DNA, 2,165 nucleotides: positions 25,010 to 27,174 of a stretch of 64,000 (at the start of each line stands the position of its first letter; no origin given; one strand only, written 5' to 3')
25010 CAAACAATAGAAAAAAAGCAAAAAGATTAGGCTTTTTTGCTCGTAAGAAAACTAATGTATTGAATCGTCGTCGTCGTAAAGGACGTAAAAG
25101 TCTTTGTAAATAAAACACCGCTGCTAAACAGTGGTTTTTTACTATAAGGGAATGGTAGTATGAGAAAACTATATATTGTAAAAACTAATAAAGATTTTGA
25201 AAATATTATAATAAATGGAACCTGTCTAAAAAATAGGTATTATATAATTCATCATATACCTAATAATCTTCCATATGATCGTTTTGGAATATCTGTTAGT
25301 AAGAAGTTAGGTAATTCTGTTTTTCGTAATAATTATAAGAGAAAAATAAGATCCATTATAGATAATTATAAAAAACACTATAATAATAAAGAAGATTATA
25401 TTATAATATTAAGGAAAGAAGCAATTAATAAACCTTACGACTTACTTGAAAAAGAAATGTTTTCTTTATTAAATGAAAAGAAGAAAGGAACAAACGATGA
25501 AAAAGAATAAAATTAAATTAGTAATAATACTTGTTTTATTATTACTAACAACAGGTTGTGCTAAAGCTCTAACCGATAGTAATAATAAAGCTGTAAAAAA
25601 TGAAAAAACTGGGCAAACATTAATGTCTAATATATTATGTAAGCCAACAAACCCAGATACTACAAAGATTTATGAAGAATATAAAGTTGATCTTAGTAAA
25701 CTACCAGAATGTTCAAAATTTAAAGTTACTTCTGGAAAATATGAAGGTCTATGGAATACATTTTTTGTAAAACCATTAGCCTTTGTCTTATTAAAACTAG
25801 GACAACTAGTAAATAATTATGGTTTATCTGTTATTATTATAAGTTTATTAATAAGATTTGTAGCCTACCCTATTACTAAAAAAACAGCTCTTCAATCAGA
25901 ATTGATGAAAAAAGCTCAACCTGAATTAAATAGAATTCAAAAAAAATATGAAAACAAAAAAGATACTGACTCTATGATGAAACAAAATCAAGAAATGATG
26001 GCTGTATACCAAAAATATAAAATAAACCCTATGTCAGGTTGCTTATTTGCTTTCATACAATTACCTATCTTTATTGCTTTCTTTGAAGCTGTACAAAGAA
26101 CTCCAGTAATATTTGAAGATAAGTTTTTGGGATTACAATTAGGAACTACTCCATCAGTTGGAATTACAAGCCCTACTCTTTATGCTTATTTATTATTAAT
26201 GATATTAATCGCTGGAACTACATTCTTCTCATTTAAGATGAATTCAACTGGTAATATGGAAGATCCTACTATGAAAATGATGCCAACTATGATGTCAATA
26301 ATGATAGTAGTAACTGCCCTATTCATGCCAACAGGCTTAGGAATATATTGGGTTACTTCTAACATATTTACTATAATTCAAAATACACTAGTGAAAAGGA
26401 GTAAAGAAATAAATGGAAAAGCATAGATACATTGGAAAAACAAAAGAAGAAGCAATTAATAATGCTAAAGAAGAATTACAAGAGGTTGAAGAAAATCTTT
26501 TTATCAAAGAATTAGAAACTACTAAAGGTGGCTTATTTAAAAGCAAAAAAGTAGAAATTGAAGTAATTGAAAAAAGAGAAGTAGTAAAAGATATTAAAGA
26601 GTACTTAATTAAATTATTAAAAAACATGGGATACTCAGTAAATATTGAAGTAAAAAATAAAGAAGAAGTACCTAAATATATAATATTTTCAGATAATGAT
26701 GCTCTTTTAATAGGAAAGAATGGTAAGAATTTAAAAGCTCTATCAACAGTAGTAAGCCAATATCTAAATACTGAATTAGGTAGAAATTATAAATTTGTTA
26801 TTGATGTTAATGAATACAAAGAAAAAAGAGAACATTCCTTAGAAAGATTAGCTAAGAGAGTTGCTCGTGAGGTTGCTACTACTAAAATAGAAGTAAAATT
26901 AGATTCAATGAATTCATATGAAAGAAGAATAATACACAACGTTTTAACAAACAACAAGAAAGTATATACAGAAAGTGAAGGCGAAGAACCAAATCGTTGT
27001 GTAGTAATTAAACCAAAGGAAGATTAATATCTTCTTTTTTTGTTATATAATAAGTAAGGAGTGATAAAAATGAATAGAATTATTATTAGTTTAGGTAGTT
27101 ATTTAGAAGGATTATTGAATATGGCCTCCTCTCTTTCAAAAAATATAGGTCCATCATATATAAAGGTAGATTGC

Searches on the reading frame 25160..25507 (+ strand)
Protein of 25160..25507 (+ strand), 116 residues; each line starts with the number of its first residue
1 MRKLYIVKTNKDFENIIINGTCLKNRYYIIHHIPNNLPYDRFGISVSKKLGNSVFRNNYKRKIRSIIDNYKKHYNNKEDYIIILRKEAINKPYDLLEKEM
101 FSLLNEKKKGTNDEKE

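Call 58: search_protein_families(library=pfam, proteins=[window:25160-25507:+], max_evalue=1e-8)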
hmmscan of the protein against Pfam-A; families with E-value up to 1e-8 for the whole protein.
window:25160-25507:+ (116 aa): 1 family
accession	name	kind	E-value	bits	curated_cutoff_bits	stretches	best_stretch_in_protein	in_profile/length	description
PF00825.24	Ribonuclease_P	-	6.8e-23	81.2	22.3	1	1-106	1-107/109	Ribonuclease P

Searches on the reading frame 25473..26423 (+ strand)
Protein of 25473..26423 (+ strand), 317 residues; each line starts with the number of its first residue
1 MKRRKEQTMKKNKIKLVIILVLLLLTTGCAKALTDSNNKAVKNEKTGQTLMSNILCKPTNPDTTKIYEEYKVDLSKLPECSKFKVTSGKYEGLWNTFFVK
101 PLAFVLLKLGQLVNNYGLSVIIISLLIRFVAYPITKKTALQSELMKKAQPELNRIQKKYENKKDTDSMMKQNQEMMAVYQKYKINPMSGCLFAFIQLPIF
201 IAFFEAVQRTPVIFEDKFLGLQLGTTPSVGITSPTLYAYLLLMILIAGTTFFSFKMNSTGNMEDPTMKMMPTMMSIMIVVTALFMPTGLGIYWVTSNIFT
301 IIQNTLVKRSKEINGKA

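Call 58: search_protein_families(library=pfam, proteins=[window:25473-26423:+], max_evalue=1e-8)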
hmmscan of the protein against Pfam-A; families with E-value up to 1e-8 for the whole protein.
window:25473-26423:+ (317 aa): 1 family
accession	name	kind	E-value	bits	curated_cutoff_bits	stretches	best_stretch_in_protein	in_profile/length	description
PF02096.25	60KD_IMP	-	2e-44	151.9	35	1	116-309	1-163/163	60Kd inner membrane protein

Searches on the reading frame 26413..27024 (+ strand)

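Call 58: search_protein_families(library=pfam, proteins=[window:26413-27024:+], max_evalue=1e-8)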
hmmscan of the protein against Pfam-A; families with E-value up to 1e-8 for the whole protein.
window:26413-27024:+ (204 aa): 1 family
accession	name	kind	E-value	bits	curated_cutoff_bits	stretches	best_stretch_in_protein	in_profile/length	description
PF01424.28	R3H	-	5.2e-21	74.9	26.8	1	142-201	2-60/60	R3H domain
